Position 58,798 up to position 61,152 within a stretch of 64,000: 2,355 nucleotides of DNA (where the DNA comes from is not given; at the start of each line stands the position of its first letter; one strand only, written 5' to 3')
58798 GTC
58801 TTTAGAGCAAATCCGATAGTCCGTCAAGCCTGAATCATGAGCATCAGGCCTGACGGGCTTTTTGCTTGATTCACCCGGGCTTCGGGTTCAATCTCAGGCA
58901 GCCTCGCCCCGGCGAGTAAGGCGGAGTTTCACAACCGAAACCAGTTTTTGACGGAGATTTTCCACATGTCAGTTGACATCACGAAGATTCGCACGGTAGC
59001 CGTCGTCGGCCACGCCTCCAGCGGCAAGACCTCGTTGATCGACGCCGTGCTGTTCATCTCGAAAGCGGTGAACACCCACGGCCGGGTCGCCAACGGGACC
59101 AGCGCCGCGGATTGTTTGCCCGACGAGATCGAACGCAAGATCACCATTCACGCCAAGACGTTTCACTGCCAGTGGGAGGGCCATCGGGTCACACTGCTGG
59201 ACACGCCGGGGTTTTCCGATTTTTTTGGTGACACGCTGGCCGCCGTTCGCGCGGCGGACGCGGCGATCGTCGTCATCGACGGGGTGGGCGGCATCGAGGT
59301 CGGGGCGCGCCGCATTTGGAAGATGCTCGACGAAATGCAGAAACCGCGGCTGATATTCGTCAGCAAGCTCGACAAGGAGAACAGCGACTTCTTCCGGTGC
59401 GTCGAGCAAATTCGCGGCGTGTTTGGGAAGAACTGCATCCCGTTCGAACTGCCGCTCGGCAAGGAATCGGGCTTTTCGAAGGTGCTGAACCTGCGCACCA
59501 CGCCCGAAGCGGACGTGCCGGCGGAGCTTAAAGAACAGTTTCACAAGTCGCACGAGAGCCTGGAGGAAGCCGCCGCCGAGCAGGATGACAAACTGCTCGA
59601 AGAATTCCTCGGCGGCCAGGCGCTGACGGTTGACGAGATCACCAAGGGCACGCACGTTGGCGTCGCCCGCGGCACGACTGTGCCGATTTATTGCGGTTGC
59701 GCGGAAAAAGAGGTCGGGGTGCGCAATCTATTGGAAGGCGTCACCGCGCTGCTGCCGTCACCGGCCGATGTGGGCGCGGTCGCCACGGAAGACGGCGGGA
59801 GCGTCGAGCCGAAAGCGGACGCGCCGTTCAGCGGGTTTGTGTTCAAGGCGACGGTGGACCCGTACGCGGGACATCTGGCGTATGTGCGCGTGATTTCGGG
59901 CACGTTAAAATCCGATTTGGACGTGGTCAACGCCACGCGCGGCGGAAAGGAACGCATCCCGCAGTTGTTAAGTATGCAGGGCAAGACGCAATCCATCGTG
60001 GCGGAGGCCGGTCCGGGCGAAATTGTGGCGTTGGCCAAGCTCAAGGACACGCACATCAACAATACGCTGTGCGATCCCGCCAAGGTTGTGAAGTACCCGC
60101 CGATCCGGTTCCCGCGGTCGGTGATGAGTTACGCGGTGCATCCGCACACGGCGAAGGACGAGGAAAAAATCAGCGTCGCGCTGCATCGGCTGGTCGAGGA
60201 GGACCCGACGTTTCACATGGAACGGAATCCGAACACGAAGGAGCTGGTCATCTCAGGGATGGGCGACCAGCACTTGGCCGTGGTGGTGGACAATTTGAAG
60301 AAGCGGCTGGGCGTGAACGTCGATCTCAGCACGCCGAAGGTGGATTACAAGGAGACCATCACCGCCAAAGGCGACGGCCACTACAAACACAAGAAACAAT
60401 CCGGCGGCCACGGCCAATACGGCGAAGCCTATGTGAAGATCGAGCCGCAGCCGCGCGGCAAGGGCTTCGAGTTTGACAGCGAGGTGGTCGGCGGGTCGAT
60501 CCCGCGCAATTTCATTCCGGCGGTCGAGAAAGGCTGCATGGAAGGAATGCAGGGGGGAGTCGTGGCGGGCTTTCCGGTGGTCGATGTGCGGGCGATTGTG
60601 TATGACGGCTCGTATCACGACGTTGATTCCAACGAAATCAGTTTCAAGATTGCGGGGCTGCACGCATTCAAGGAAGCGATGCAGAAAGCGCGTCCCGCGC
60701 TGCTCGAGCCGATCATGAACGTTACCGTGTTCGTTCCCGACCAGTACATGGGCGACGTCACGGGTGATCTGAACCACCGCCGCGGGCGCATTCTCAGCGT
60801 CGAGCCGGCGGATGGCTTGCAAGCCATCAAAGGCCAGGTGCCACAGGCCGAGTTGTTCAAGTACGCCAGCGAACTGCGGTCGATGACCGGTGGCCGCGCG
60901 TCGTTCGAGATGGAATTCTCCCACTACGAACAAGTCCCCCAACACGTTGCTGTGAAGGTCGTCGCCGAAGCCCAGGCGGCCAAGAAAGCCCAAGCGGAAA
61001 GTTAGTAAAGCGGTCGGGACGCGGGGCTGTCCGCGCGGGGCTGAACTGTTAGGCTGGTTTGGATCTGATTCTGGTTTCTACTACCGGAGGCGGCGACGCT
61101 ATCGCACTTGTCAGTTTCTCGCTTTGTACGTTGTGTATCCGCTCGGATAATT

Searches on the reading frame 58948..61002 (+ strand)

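Call 18: search_protein_families(library=pfam, proteins=[window:58948-61002:+], max_evalue=0.0001)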
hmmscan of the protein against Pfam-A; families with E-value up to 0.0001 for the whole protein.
window:58948-61002:+ (685 aa): 7 families
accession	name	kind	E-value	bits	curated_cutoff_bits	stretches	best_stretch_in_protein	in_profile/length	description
PF03764.24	EFG_IV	-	2.1e-43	147.4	24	1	463-581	1-120/121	Elongation factor G, domain IV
PF00009.33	GTP_EFTU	-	6.9e-38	130.6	26.5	1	13-271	2-188/188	Elongation factor Tu GTP binding domain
PF00679.30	EFG_C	-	3.9e-31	107.4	27.9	1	585-668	2-86/89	Elongation factor G C-terminus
PF14492.12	EFG_III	-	1.3e-27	96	27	1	388-461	1-74/75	Elongation Factor G, domain III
PF22042.2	EF-G_D2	-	1.9e-19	70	27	1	293-376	1-83/84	Elongation factor G domain 2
PF03144.31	GTP_EFTU_D2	-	6e-10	39.8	30.3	1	308-375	1-73/73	Elongation factor Tu domain 2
PF01926.29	MMR_HSR1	-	3.1e-09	37.4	21.9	1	16-140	1-113/113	50S ribosome-binding GTPase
